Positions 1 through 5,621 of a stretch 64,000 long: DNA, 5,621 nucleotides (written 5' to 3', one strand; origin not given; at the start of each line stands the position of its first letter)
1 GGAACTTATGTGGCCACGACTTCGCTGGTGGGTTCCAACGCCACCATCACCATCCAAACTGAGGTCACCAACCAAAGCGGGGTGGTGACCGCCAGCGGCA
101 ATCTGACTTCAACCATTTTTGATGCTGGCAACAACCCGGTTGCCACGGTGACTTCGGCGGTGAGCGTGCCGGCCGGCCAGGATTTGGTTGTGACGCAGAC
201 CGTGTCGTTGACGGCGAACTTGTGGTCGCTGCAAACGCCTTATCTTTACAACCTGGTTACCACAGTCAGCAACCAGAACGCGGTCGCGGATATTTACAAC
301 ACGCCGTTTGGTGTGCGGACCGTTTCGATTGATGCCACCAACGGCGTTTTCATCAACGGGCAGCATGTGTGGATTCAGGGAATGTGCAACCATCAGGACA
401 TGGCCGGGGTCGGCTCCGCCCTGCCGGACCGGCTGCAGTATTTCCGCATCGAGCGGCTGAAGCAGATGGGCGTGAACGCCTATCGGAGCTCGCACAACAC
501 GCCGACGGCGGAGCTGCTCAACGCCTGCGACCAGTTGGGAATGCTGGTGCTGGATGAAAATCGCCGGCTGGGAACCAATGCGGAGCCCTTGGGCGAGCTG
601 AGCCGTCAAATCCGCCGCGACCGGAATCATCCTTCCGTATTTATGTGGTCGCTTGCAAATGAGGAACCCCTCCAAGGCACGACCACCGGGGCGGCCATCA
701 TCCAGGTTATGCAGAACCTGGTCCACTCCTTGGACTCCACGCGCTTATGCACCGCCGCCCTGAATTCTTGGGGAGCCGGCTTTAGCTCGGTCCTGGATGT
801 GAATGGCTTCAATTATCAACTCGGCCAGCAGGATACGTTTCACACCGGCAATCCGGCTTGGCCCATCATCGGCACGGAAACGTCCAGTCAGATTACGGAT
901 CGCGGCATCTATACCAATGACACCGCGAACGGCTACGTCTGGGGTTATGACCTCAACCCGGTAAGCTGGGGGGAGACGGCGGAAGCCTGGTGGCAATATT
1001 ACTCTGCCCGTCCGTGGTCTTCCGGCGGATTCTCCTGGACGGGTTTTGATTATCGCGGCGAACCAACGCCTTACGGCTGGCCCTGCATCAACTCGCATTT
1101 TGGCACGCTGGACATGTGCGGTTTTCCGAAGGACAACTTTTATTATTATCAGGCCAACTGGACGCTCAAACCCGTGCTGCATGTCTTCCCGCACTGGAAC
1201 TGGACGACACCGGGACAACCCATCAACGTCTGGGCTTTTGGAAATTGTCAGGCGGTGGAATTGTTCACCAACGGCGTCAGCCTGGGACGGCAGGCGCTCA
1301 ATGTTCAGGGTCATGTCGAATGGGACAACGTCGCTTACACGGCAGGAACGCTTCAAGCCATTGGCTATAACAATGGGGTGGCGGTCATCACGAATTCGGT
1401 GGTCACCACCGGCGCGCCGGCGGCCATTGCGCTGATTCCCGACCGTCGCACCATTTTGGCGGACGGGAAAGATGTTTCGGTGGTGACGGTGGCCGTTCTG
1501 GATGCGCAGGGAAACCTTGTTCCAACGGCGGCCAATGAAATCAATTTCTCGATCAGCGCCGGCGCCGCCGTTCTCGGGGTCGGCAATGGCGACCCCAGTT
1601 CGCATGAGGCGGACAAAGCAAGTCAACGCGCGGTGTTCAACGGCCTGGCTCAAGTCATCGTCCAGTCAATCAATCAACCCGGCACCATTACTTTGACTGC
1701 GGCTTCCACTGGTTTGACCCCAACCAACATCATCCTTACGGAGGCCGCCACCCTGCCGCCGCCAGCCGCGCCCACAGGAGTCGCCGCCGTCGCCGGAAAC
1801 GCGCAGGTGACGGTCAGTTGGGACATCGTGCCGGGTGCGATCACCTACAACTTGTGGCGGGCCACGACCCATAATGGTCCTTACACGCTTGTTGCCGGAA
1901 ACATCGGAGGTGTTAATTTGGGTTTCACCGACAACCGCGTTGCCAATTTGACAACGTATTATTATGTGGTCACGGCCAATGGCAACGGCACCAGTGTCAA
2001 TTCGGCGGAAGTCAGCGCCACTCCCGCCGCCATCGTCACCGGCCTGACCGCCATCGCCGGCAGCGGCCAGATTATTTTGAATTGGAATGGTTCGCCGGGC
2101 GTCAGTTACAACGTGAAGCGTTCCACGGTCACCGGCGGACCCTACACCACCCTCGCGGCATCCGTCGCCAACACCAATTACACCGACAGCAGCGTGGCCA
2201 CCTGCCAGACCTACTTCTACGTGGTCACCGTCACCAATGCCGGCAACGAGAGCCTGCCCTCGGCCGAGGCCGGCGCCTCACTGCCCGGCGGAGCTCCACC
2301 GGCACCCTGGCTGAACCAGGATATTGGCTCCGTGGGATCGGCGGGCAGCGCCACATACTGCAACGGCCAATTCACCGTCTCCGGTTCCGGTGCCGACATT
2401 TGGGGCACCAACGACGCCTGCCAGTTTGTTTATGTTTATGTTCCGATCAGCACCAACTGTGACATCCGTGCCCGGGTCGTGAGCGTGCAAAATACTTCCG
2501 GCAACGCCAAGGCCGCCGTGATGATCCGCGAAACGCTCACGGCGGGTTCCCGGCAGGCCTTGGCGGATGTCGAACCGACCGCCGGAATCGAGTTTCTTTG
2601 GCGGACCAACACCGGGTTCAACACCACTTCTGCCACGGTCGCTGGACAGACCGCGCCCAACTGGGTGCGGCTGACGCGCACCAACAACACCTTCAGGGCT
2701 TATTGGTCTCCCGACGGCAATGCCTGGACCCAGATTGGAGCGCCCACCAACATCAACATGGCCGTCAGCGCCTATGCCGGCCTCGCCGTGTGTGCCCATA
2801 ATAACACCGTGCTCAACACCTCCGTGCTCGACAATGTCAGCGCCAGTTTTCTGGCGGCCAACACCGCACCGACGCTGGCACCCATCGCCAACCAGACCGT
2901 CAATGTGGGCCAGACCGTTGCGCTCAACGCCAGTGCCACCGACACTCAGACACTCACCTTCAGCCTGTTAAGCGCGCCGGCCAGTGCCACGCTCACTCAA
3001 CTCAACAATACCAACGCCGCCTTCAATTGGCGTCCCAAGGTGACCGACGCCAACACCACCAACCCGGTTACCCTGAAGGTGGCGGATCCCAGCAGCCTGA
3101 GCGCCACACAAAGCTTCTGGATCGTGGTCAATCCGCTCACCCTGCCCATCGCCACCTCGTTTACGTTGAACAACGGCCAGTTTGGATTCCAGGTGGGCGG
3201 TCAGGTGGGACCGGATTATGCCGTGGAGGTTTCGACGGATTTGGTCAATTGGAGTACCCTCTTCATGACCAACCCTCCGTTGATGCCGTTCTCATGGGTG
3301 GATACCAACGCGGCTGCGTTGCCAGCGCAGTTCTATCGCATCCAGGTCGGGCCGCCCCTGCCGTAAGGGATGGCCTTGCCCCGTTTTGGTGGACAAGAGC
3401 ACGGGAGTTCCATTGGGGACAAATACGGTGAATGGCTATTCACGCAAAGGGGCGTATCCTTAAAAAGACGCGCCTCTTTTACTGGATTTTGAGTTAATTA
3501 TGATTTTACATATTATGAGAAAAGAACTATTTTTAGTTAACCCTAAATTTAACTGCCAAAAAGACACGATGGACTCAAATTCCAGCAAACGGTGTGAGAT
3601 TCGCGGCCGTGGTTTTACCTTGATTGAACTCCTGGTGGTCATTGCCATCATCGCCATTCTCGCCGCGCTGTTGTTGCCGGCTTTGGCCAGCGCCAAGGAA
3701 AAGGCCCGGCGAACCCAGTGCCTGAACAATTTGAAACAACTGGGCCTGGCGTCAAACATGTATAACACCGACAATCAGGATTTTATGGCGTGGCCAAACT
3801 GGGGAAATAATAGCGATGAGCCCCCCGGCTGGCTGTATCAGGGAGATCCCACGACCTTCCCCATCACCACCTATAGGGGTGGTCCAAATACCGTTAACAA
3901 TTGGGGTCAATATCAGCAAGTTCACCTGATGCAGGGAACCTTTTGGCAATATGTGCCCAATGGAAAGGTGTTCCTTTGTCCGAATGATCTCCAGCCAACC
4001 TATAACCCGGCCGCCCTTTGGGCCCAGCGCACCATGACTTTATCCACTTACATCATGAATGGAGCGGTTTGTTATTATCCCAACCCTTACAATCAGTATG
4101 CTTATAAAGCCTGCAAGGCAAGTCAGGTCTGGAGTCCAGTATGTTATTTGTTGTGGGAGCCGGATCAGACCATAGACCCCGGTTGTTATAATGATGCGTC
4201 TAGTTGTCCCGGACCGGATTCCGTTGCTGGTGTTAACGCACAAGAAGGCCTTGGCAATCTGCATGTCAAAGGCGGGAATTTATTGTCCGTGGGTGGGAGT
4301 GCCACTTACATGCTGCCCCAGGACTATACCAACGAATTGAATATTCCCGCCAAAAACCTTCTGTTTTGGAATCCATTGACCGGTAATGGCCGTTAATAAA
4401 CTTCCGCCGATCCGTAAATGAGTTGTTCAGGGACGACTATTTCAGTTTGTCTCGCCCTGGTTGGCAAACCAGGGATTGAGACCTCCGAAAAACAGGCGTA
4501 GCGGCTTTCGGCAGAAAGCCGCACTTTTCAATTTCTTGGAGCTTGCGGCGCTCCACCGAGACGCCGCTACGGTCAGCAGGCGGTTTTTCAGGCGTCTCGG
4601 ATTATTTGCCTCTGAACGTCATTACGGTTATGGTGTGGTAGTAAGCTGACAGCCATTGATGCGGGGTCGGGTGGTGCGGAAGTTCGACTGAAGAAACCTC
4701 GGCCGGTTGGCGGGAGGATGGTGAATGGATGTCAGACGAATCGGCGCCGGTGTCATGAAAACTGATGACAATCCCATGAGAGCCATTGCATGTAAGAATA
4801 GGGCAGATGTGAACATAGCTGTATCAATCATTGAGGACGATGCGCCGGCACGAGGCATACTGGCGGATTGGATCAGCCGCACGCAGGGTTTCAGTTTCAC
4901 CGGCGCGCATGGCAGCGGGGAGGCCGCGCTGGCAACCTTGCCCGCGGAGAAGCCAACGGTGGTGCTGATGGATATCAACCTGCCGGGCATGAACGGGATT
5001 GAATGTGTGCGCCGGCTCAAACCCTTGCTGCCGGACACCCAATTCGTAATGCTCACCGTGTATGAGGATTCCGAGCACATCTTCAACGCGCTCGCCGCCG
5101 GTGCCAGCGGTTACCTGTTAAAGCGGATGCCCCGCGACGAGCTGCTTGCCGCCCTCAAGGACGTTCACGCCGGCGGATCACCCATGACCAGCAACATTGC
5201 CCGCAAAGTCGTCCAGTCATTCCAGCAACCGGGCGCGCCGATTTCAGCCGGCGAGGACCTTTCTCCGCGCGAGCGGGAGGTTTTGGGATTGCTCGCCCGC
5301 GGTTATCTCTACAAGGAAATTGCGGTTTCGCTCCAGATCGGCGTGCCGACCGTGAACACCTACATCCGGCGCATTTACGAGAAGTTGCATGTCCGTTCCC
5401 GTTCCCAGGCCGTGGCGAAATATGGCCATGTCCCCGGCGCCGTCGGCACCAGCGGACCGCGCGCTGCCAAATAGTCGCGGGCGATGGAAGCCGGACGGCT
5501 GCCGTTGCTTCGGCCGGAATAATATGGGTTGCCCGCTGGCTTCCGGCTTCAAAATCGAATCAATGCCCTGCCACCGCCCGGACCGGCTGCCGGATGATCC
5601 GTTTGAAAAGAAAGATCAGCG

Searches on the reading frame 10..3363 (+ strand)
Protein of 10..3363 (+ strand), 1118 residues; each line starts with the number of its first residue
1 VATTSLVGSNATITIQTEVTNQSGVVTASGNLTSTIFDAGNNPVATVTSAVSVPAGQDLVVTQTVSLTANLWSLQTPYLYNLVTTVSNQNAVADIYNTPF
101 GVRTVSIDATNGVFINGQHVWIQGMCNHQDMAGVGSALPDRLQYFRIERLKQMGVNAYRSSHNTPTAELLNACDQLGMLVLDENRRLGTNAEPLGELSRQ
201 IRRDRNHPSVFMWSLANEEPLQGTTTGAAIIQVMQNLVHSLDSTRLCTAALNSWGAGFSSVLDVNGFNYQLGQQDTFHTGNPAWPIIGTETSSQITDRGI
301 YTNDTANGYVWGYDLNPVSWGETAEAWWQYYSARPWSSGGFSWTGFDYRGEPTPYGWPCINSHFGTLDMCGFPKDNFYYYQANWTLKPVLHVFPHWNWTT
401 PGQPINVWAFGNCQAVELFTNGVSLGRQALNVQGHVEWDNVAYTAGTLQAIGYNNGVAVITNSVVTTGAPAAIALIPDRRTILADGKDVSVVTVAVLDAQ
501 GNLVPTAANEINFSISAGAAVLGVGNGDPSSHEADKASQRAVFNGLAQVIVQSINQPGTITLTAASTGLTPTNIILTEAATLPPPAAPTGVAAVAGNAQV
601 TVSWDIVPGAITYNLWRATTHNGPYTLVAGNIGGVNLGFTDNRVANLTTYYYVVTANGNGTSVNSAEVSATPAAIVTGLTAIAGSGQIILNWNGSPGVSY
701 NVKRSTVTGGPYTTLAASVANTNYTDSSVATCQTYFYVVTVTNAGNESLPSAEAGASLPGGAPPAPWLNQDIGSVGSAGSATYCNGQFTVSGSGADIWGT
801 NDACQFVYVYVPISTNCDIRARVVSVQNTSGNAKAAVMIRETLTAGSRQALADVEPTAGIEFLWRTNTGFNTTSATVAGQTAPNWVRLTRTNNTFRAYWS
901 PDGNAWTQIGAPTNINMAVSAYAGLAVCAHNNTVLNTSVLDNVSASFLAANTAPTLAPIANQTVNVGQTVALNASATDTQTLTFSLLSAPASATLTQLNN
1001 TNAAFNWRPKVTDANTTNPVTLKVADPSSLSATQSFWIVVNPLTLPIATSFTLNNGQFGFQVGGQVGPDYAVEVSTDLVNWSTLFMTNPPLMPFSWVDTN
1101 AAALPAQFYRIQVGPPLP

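Call 56: search_protein_families(library=pfam, max_evalue=0.00001, proteins=[window:10-3363:+])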
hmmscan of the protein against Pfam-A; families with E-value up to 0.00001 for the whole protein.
window:10-3363:+ (1118 aa): 5 families
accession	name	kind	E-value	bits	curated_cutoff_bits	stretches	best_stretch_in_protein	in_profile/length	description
PF18565.7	Glyco_hydro2_C5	-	6.8e-33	113.1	32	1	473-574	1-102/103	Glycoside hydrolase family 2 C-terminal domain 5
PF02836.23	Glyco_hydro_2_C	-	1.1e-22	81.1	21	2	113-189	8-84/302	Glycosyl hydrolases family 2, TIM barrel domain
PF16355.11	DUF4982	-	2.5e-17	63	23.9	1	402-459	1-60/61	Domain of unknown function (DUF4982)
PF00703.27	Glyco_hydro_2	-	2.5e-11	44.7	23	1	3-103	9-109/109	Glycosyl hydrolases family 2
PF09134.16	Invasin_D3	-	3.3e-07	31.2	33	1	475-569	7-85/98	Invasin, domain 3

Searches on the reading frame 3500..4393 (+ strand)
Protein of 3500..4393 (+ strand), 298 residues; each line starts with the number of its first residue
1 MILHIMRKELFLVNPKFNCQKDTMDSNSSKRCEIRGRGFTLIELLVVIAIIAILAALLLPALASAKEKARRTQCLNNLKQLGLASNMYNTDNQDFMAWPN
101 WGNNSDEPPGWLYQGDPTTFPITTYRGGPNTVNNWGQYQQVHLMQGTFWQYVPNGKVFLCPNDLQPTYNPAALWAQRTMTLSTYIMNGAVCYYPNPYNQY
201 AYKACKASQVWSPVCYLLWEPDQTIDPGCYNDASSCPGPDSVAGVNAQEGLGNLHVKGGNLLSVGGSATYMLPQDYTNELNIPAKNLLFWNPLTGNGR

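Call 56: search_protein_families(library=pfam, max_evalue=0.00001, proteins=[window:3500-4393:+])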
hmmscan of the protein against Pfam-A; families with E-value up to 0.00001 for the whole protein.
window:3500-4393:+ (298 aa): 2 families
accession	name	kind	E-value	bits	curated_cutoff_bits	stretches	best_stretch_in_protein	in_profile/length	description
PF07596.16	SBP_bac_10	-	5e-11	43.6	23.3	1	64-178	2-107/268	Protein of unknown function (DUF1559)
PF07963.17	N_methyl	-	6.3e-08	32.3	21.2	1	37-59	5-27/27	Prokaryotic N-terminal methylation motif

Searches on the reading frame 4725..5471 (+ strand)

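Call 56: search_protein_families(library=pfam, max_evalue=0.00001, proteins=[window:4725-5471:+])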
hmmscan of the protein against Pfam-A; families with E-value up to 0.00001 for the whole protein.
window:4725-5471:+ (249 aa): 3 families
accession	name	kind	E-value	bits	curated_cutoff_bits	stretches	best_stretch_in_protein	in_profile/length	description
PF00072.30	Response_reg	-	2.5e-23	82.8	30.2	1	33-144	1-110/111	Response regulator receiver domain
PF00196.25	GerE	-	1.2e-15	57.3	23.5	1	179-230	3-54/57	Bacterial regulatory proteins, luxR family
PF08281.18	Sigma70_r4_2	-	3e-06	27.2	25.7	0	179-221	11-54/54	Sigma-70, region 4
